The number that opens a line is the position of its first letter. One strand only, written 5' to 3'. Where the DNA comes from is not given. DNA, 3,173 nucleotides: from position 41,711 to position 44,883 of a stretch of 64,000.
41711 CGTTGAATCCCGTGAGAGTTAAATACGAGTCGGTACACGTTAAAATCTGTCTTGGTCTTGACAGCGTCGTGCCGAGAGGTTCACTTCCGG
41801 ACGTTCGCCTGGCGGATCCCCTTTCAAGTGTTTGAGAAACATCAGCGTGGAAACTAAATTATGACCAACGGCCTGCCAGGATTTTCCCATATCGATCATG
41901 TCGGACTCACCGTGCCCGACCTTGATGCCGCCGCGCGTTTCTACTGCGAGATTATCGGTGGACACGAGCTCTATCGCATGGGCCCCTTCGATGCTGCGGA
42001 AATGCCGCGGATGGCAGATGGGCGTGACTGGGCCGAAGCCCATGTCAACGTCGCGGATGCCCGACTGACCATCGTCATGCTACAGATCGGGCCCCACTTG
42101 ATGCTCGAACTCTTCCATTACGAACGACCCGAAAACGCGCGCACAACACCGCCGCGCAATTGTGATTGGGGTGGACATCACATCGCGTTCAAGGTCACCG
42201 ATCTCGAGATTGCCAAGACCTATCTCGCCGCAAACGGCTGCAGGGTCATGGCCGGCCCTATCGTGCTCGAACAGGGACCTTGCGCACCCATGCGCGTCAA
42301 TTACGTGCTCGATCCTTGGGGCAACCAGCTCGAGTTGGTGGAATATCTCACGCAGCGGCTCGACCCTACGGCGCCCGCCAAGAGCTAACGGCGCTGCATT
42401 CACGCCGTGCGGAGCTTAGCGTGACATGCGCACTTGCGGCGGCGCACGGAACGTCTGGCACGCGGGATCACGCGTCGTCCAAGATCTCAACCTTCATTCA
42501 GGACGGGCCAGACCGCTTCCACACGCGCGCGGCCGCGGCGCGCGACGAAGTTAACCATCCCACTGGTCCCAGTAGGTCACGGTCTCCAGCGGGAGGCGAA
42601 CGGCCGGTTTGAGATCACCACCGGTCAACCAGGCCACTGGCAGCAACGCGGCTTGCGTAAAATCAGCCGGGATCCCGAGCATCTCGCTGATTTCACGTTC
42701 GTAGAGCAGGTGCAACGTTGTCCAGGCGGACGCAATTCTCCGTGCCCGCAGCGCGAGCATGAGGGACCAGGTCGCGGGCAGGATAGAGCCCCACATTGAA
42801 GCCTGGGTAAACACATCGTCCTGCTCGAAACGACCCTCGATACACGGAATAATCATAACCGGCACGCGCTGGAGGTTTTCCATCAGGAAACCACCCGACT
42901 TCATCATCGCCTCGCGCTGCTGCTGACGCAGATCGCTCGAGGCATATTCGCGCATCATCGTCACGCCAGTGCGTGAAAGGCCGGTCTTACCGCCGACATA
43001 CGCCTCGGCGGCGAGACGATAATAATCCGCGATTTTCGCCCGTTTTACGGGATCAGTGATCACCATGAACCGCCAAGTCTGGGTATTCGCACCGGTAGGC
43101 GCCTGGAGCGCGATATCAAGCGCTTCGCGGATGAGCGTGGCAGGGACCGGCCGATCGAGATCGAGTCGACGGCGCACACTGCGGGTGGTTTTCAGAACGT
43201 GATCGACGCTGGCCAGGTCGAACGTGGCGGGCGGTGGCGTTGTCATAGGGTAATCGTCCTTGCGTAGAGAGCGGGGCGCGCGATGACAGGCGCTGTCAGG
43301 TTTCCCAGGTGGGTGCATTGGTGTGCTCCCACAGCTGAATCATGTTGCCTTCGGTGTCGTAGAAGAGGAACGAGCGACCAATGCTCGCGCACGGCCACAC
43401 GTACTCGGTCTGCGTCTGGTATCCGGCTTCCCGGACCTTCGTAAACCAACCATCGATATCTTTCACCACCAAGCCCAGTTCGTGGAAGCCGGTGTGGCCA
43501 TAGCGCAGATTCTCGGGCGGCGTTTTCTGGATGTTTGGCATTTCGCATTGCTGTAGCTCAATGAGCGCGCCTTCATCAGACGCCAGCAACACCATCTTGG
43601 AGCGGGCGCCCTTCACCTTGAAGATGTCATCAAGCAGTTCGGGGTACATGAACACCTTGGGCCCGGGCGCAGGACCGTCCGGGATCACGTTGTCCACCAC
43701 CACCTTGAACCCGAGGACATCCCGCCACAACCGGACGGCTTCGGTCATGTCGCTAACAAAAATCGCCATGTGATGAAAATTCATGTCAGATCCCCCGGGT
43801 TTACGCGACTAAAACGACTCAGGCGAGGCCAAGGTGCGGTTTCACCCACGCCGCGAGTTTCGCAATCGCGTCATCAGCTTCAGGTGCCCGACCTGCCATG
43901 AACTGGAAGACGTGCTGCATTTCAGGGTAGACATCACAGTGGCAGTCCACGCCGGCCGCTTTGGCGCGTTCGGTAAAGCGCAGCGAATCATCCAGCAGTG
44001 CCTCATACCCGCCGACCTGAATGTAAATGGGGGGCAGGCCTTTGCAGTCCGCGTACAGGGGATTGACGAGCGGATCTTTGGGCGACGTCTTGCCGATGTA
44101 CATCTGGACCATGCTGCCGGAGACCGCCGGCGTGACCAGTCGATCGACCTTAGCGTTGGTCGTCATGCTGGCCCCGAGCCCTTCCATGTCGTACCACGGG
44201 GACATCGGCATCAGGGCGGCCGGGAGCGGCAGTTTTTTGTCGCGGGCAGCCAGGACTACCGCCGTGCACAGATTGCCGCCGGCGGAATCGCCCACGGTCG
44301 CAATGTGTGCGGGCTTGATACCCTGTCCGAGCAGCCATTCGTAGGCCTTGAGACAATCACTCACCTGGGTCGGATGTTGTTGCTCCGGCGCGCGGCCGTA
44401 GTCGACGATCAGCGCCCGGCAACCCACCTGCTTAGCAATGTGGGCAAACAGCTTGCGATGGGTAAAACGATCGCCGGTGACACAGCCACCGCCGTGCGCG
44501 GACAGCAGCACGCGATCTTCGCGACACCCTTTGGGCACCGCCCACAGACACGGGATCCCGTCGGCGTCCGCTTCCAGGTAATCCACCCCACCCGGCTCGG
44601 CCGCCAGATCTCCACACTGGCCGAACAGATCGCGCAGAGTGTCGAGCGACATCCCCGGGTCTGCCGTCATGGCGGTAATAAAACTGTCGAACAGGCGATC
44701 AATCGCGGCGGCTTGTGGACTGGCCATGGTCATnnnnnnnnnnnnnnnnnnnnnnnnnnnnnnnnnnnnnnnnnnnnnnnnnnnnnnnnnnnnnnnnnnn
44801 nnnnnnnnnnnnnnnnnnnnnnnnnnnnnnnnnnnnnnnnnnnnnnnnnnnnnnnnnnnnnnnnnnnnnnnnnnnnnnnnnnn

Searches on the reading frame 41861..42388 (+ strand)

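Call 42: search_protein_families(library=pfam, proteins=[window:41861-42388:+], max_evalue=0.00001)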
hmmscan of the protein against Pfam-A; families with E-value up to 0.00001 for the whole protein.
window:41861-42388:+ (175 aa): 2 families
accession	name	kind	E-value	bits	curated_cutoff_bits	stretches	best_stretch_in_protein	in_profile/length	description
PF00903.31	Glyoxalase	-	1.3e-13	51.8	20.6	1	10-159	1-121/121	Glyoxalase/Bleomycin resistance protein/Dioxygenase superfamily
PF13669.12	Glyoxalase_4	-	1.2e-11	45.3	27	1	12-135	1-99/109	Glyoxalase/Bleomycin resistance protein/Dioxygenase superfamily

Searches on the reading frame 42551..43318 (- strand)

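Call 42: search_protein_families(library=pfam, proteins=[window:42551-43318:-], max_evalue=0.00001)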
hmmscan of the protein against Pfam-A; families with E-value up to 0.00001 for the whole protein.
window:42551-43318:- (255 aa): 1 family
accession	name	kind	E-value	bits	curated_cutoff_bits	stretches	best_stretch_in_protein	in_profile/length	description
PF00881.29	Nitroreductase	-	4.3e-17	63.2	23.5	1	43-228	2-165/167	Nitroreductase family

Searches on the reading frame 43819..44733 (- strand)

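Call 42: search_protein_families(library=pfam, proteins=[window:43819-44733:-], max_evalue=0.00001)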
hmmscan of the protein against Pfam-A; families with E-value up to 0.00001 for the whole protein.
window:43819-44733:- (304 aa): 3 families
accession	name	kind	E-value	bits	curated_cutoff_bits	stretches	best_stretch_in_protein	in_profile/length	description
PF07859.19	Abhydrolase_3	-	1.2e-53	182.4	25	1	77-277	2-209/210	alpha/beta hydrolase fold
PF10340.15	Say1_Mug180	-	1.3e-11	44.5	21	1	71-219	120-276/374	Steryl acetyl hydrolase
PF20434.5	BD-FAE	-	1.7e-07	31.4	26.8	1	74-167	14-114/215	BD-FAE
